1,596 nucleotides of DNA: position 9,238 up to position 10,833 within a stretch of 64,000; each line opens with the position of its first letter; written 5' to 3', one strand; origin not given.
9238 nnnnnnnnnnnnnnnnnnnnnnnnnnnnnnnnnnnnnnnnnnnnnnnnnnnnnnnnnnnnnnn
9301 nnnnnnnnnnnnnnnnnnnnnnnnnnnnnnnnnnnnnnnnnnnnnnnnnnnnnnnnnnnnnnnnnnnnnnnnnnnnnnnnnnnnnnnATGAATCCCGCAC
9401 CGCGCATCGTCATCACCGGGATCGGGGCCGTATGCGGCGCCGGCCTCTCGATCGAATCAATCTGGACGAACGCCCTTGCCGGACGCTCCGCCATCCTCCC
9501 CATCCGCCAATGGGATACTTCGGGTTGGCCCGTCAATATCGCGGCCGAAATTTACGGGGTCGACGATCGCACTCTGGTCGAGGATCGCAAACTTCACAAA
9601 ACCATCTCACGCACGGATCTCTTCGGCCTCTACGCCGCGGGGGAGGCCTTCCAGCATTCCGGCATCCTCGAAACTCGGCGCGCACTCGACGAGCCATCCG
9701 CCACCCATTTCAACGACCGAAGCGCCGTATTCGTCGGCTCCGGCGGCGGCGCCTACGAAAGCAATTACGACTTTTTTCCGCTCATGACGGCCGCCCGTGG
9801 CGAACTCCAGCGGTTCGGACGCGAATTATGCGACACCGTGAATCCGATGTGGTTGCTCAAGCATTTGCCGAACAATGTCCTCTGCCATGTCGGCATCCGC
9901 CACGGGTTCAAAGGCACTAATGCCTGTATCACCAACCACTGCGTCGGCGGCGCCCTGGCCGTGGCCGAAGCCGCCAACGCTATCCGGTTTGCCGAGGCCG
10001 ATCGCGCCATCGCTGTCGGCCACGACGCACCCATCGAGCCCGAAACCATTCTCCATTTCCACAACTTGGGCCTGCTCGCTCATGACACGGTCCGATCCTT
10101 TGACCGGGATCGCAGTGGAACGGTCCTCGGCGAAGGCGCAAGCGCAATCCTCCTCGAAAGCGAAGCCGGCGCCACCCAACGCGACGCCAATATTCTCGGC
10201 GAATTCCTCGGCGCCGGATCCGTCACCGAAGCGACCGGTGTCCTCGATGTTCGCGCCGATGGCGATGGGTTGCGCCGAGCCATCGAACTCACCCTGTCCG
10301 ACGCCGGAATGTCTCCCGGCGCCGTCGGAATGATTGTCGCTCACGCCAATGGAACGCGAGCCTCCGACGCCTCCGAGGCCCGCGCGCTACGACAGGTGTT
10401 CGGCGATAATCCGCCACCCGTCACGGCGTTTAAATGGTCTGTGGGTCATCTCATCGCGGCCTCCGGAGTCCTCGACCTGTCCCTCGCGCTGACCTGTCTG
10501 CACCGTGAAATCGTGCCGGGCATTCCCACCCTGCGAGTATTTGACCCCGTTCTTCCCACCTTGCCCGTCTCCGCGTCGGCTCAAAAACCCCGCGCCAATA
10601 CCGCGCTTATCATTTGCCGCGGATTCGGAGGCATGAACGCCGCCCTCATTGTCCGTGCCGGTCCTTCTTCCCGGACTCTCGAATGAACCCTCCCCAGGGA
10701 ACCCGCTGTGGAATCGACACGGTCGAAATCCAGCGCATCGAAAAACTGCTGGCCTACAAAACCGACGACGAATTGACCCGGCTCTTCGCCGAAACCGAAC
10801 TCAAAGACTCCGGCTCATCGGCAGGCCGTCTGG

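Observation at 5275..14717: Dedicated FAS-II/PKS-like lipid cluster resembling the rhizobial acpXL-lpxXL very-long-chain lipid A acylation locus, but expanded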

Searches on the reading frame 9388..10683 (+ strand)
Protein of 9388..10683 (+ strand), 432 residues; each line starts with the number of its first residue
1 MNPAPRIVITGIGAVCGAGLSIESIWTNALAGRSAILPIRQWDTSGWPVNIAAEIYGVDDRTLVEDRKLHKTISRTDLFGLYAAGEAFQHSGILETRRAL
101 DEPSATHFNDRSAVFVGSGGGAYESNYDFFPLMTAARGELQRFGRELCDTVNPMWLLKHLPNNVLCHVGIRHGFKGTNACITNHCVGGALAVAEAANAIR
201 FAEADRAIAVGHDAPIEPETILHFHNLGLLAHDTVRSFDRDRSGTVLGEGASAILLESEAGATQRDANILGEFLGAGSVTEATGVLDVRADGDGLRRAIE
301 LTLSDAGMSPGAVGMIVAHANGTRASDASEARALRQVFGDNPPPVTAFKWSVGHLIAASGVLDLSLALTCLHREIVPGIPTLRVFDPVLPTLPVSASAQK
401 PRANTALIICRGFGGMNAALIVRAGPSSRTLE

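Call 5: search_protein_families(library=pfam, proteins=[window:9388-10683:+], max_evalue=0.01)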
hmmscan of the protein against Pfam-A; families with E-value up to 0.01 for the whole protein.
window:9388-10683:+ (432 aa): 2 families
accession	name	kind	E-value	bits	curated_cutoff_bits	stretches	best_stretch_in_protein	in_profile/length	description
PF00109.32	ketoacyl-synt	-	3e-32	112.7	20.8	1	6-259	3-249/252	Beta-ketoacyl synthase, N-terminal domain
PF02801.28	Ketoacyl-synt_C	-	8.3e-20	71.4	20.8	1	275-378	6-114/119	Beta-ketoacyl synthase, C-terminal domain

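Call 6: search_protein_families(library=ncbifam, proteins=[window:9388-10683:+], max_evalue=0.01)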
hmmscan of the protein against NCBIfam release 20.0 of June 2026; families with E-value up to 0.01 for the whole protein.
window:9388-10683:+ (432 aa): 20 families
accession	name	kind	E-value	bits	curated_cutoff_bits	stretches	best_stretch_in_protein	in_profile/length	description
TIGR03150.1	fabF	equivalog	2.8e-71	240.4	493.75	1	6-423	2-407/407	beta-ketoacyl-ACP synthase II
NF005589.0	PRK07314.1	subfamily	8.1e-66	222.5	387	1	5-423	4-410/413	beta-ketoacyl-ACP synthase II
NF004970.0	PRK06333.1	subfamily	9e-59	199.4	525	1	5-423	4-420/424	beta-ketoacyl-ACP synthase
NF006274.0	PRK08439.1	equivalog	3.9e-52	177.4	621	1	6-423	3-404/406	beta-ketoacyl-ACP synthase II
NF004618.0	PRK05952.1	equivalog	4.4e-46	157.5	455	1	156-423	118-381/384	beta-ketoacyl-ACP synthase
NF058662.1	cispenta_AmcF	equivalog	8.1e-46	156.7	325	1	171-422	115-367/369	cispentacin biosynthesis acyltransferase subunit AmcF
NF005076.0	PRK06501.1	equivalog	4.1e-42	144.6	629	1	5-424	11-422/425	beta-ketoacyl-ACP synthase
NF005916.1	PRK07910.1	equivalog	9.4e-41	140.1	560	1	4-421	11-414/418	KasA/KasB family beta-ketoacyl-ACP synthase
NF006618.0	PRK09185.1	subfamily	1.9e-36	126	407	1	7-422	5-390/394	beta-ketoacyl-ACP synthase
NF006587.0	PRK09116.1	equivalog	2.8e-36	125.2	470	1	6-423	3-405/408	beta-ketoacyl-ACP synthase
NF006434.0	PRK08722.1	equivalog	4.9e-36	124.5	759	1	6-423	5-412/414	beta-ketoacyl-ACP synthase II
NF005490.0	PRK07103.1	equivalog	6.2e-36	124.3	445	1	150-423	134-411/414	polyketide beta-ketoacyl:acyl carrier protein synthase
NF005935.0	PRK07967.1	equivalog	1.8e-34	119.3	630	1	6-423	3-402/406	beta-ketoacyl-ACP synthase I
NF045894.1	PKS_plus_SDR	equivalog_domain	2.8e-16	58.4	1740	1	171-377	159-371/1515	type I polyketide synthase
NF041183.1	Pks2_ls1_myc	equivalog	9.3e-16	55.9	2400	1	173-377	161-367/2086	sulfolipid-1 biosynthesis phthioceranic/hydroxyphthioceranic acid synthase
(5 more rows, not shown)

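Call 20: search_solved_structures(query=window:9388-10683:+, show_alignments=1, max_evalue=1e-10)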
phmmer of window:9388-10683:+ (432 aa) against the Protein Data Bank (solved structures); distinct sequences matched with E-value up to 1e-10: 123 (the best 60 are shown).
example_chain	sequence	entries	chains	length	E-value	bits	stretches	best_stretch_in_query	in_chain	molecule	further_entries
9s5h_B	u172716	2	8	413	1.2e-47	165.5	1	5-423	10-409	3-oxoacyl-(Acyl-carrier-protein) synthase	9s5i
5sxo_A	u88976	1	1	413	2.6e-45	157.9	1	6-423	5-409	3-oxoacyl-[acyl-carrier-protein] synthase 2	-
8z5c_A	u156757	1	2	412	4.8e-45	157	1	6-423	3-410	3-oxoacyl-[acyl-carrier-protein] synthase 2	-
4ls6_A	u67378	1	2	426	9e-45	156.1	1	5-423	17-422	3-oxoacyl-[acyl-carrier-protein] synthase 2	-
3o04_A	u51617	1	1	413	9.1e-45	156.1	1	6-423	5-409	beta-keto-acyl carrier protein synthase II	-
4ls5_A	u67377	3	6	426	1.3e-44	155.6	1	5-423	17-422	3-oxoacyl-[acyl-carrier-protein] synthase 2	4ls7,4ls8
8z5e_A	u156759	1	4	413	3.7e-44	154.1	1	6-423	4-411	3-oxoacyl-[acyl-carrier-protein] synthase 2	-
8z5d_A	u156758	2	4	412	4.3e-44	153.9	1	6-423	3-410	3-oxoacyl-[acyl-carrier-protein] synthase 2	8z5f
1j3n_A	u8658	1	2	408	4.6e-44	153.8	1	6-421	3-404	3-oxoacyl-(acyl-carrier protein) synthase II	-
4jga_A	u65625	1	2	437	9.6e-44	152.7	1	5-423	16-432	3-oxoacyl-[acyl-carrier-protein] synthase 2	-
2gqd_A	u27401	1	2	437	4.4e-40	140.7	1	4-423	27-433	3-oxoacyl-[acyl-carrier-protein] synthase 2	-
1ox0_A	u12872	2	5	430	2.1e-39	138.5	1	6-422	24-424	Beta ketoacyl-acyl carrier protein synthase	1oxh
2alm_A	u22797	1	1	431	2.2e-38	135.1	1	6-422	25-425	3-oxoacyl-(acyl-carrier-protein) synthase II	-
2rjt_A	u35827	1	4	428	8.3e-38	133.2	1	6-421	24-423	Beta-ketoacyl-ACP synthase II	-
1e5m_A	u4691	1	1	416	3.8e-37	131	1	5-421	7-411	BETA KETOACYL ACYL CARRIER PROTEIN SYNTHASE II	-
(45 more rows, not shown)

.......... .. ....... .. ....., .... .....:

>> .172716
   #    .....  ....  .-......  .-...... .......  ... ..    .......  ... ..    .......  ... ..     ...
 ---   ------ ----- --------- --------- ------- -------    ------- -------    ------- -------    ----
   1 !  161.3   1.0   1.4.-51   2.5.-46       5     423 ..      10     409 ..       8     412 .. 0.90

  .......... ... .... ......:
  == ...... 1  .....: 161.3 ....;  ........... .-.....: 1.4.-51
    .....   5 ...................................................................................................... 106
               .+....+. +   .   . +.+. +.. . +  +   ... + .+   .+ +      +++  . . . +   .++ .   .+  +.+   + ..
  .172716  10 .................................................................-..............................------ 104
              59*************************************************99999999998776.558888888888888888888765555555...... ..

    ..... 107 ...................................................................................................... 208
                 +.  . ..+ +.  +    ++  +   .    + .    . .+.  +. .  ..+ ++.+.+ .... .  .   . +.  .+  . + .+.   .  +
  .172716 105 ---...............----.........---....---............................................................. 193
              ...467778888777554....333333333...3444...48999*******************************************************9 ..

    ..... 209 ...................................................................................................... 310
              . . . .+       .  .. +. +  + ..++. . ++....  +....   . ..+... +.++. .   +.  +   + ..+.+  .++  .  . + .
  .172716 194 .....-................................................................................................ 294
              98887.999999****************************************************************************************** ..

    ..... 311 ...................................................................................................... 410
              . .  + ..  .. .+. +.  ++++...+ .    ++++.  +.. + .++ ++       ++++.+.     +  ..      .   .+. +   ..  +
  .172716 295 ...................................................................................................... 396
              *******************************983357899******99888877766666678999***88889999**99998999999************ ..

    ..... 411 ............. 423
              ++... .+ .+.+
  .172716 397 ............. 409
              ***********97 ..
